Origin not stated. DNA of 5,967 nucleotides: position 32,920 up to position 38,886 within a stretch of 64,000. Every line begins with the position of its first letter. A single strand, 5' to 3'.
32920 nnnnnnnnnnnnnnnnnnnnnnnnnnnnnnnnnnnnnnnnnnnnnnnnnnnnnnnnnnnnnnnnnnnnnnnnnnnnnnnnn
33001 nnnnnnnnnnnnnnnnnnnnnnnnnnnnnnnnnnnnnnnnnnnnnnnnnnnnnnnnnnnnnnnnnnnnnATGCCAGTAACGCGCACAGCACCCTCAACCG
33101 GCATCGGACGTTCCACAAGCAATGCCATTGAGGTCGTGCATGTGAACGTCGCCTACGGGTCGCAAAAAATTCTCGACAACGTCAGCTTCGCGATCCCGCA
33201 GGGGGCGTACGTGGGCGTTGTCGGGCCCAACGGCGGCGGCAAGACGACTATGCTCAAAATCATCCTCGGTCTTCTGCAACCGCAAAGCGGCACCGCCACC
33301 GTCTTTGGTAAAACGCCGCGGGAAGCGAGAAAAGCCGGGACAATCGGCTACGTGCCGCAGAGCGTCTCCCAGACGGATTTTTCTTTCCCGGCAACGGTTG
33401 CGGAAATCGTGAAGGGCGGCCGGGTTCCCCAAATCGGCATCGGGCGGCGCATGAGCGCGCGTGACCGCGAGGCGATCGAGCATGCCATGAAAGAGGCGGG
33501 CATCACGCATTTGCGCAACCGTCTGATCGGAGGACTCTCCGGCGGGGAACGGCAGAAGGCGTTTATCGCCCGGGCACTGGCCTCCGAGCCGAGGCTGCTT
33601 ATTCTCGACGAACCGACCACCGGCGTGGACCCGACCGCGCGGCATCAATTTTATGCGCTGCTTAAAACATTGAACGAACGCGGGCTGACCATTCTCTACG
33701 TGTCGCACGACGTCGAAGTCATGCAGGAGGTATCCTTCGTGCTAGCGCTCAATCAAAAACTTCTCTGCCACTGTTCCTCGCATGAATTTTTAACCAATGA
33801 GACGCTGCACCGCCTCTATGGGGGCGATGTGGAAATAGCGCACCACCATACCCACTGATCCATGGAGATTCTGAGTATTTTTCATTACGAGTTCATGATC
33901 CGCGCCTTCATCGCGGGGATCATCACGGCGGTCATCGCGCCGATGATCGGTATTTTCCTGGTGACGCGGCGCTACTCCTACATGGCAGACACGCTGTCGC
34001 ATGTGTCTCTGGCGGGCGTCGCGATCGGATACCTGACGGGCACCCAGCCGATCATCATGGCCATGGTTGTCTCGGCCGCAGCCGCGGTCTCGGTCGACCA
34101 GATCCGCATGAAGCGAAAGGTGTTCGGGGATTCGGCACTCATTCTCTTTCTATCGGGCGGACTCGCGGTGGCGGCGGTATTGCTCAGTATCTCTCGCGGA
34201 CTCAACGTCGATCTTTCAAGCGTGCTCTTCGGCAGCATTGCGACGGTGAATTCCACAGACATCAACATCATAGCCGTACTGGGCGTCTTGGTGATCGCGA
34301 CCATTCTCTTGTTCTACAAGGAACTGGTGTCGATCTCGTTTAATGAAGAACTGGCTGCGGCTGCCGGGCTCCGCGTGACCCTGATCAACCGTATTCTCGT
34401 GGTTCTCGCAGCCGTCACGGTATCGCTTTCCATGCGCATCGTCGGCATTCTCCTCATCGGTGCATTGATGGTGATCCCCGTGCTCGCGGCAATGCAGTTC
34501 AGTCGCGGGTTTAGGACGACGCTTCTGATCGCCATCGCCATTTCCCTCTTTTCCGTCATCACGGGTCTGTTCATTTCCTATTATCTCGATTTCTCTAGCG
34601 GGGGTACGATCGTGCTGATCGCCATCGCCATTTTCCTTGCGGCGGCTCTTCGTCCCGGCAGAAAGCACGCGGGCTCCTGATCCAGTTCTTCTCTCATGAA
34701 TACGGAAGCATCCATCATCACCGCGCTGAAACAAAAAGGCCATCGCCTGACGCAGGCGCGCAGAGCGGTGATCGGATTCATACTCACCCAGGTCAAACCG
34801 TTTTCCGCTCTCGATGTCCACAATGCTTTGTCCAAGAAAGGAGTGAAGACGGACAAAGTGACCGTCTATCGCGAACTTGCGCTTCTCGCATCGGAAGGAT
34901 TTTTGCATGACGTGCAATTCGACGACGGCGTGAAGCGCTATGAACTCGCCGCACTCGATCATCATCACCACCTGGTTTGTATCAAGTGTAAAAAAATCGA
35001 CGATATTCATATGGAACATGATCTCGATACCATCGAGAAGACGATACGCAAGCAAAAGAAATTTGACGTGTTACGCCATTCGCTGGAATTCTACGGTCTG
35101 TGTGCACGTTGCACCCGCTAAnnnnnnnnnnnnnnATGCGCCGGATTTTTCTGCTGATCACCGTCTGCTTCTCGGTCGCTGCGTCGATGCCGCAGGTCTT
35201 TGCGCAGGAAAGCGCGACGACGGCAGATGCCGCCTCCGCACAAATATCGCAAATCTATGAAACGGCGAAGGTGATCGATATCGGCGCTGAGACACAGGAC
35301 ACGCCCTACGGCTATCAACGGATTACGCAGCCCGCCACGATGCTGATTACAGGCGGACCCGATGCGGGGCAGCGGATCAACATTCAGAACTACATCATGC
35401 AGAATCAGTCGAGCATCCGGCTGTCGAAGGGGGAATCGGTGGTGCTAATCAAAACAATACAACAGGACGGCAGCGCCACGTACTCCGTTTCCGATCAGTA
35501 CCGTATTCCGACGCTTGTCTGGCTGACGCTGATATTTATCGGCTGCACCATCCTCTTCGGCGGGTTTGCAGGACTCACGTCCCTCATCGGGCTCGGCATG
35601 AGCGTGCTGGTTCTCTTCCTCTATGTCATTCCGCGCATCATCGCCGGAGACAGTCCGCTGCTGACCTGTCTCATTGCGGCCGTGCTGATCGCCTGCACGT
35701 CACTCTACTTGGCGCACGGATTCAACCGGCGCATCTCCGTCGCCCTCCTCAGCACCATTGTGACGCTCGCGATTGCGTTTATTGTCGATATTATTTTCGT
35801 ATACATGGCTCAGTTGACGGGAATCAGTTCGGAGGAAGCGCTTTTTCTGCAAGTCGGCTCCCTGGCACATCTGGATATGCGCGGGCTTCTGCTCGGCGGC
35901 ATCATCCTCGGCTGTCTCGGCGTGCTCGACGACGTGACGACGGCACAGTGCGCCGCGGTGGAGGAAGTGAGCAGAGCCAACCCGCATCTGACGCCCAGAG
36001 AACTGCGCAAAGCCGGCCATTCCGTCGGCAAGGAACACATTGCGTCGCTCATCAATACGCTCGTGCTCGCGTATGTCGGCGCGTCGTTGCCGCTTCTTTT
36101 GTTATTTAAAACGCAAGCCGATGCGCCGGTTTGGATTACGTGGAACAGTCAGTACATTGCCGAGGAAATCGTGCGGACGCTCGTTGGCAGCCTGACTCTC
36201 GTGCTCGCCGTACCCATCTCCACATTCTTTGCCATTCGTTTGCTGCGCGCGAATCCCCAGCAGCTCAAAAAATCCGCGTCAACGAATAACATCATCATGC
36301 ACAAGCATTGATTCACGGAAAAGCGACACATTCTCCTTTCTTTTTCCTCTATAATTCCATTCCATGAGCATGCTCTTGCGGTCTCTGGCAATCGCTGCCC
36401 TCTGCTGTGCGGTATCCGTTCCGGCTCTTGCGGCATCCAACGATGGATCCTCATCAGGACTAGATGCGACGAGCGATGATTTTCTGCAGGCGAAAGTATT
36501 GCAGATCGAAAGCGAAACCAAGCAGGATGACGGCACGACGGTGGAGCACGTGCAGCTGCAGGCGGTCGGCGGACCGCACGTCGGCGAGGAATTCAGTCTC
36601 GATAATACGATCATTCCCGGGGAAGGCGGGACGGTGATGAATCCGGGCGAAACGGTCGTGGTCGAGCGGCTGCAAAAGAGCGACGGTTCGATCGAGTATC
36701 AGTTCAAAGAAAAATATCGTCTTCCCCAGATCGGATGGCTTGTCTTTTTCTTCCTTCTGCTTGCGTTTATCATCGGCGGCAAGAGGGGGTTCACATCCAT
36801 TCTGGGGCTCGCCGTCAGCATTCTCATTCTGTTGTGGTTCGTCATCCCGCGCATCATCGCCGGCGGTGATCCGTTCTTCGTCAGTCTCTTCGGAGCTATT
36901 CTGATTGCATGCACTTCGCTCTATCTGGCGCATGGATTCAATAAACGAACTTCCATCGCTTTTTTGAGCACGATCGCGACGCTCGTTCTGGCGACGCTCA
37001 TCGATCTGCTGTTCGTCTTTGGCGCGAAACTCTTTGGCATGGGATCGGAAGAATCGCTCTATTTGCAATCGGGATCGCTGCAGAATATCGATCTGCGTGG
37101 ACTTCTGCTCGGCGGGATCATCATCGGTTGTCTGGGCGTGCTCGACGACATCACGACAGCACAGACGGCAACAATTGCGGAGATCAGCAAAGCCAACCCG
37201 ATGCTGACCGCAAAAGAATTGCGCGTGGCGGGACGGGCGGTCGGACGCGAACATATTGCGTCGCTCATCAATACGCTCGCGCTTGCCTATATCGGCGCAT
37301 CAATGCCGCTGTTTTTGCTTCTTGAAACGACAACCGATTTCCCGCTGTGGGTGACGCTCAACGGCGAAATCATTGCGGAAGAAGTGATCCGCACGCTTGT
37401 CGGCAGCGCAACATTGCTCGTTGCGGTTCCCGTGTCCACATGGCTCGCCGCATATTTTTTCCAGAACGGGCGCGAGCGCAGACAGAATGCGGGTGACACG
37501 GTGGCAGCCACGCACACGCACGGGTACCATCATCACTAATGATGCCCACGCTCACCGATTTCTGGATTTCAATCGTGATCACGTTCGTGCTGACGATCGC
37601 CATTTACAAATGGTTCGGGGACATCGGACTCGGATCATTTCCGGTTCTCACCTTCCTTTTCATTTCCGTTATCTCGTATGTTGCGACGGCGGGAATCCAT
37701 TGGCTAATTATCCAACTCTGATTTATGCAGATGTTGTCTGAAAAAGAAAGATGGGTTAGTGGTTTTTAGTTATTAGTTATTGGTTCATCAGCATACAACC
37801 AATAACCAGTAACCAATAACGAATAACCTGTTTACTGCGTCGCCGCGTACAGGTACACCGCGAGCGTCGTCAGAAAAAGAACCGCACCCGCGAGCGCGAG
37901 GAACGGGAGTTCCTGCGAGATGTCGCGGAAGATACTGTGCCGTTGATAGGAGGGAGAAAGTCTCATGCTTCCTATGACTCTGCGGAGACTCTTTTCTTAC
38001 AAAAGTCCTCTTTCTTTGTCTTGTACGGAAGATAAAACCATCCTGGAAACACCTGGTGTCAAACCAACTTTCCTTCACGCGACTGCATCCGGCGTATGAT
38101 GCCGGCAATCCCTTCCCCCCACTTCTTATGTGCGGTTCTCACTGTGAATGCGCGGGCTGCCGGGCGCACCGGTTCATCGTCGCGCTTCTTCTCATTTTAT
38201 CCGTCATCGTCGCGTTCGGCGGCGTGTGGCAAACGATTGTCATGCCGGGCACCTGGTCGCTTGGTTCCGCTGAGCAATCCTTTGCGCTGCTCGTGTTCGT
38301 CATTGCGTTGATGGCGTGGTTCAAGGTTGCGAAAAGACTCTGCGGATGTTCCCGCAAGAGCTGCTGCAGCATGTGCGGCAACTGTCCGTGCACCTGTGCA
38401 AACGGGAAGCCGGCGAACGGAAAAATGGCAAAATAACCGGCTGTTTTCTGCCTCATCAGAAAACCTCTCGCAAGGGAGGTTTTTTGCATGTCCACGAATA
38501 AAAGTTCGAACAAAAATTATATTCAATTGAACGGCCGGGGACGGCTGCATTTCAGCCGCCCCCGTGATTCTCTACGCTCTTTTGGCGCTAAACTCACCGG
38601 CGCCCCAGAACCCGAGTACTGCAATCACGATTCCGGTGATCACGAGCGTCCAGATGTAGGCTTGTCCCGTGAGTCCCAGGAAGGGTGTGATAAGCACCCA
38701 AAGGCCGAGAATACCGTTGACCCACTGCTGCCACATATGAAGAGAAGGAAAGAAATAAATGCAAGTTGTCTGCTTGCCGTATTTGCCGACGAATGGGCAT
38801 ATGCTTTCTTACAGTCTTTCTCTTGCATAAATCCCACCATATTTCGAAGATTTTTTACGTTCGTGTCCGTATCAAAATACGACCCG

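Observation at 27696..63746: G-free, C/U-rich leaders replace Shine-Dalgarno sequences upstream of many start codons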

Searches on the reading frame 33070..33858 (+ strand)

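Call 8: search_protein_families(library=pfam, proteins=[window:33070-33858:+])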
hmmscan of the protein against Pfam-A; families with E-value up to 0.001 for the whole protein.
window:33070-33858:+ (262 aa): 4 families
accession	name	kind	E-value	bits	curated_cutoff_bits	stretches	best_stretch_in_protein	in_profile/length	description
PF00005.33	ABC_tran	-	1.1e-31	110.7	25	1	35-184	1-137/137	ABC transporter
PF13304.12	AAA_21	-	1.7e-13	51.7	27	1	130-218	211-303/304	AAA domain, putative AbiEii toxin, Type IV TA system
PF02463.25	SMC_N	-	0.00018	21.4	40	1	48-225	27-209/220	RecF/RecN/SMC N terminal domain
PF13558.12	SbcC_Walker_B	-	0.00039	21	27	0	142-199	19-89/90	SbcC/RAD50-like, Walker B motif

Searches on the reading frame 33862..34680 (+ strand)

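Call 8: search_protein_families(library=pfam, proteins=[window:33862-34680:+])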
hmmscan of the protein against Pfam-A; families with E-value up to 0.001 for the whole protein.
window:33862-34680:+ (272 aa): 2 families
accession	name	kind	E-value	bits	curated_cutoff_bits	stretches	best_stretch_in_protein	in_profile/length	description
PF00950.22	ABC-3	-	4.1e-66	223.6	20.1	1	9-262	2-255/258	ABC 3 transport family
PF01032.23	FecCD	-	3.2e-07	30.1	26.5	1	50-261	84-307/311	FecCD transport family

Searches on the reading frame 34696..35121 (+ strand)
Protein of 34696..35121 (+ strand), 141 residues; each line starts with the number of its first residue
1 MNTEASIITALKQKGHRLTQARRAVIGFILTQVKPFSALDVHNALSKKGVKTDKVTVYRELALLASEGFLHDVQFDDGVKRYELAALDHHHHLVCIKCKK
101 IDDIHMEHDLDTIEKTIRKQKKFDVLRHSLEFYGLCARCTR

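Call 8: search_protein_families(library=pfam, proteins=[window:34696-35121:+])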
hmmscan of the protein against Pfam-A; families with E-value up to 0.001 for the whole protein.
window:34696-35121:+ (141 aa): 1 family
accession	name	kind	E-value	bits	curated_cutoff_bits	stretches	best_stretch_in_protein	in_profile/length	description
PF01475.25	FUR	-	7.7e-27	94.3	23.1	1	14-133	2-121/121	Ferric uptake regulator family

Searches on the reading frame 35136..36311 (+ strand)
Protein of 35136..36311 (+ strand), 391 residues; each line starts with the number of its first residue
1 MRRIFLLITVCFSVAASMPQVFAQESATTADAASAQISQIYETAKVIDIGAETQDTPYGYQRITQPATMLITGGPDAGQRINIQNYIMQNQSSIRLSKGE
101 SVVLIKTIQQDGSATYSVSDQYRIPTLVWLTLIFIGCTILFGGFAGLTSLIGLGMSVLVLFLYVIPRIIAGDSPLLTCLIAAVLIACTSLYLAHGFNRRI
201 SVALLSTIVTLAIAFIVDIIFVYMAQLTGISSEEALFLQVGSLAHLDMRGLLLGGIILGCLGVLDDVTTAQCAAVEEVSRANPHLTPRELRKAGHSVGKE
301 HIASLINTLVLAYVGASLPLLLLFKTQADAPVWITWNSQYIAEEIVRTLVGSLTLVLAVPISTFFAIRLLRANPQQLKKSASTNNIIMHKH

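Call 8: search_protein_families(library=pfam, proteins=[window:35136-36311:+])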
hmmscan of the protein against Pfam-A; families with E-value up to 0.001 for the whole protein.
window:35136-36311:+ (391 aa): 1 family
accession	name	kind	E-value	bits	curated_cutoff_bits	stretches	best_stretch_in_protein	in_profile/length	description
PF07907.16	YibE_F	-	8.5e-70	235.4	27.2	1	127-366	1-239/241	YibE/F-like protein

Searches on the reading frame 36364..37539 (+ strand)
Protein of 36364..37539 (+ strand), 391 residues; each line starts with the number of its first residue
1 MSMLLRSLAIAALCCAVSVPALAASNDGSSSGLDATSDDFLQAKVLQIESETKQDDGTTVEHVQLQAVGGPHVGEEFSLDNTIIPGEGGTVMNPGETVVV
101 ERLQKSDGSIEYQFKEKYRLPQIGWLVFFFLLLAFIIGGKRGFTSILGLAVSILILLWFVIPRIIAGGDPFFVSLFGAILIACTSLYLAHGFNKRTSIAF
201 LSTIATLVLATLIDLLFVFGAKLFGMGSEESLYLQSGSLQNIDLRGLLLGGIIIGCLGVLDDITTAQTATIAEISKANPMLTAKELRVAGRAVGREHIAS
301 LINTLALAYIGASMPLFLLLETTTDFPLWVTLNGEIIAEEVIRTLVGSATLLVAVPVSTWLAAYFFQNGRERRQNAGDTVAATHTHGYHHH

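Call 8: search_protein_families(library=pfam, proteins=[window:36364-37539:+])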
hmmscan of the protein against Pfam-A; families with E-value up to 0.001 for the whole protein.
window:36364-37539:+ (391 aa): 1 family
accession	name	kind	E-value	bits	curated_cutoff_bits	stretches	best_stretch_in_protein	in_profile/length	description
PF07907.16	YibE_F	-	3.9e-65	220.2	27.2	1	124-363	2-240/241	YibE/F-like protein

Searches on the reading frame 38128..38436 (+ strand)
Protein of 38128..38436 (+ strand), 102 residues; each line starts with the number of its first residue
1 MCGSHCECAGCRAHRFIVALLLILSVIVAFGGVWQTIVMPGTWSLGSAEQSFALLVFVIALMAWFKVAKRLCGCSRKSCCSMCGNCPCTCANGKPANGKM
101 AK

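Call 72: search_protein_families(library=pfam, max_evalue=0.01, proteins=[window:38128-38436:+])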
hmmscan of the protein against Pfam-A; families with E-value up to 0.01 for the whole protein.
window:38128-38436:+ (102 aa): 0 families

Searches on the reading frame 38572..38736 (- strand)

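Call 72: search_protein_families(library=pfam, max_evalue=0.01, proteins=[window:38572-38736:-])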
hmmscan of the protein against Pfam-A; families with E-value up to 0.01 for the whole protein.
window:38572-38736:- (54 aa): 1 family
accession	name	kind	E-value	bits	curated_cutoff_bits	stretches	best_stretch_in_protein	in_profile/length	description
PF03779.20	SPW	-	5.7e-07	30.4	31.5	1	2-42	52-92/93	SPW repeat domain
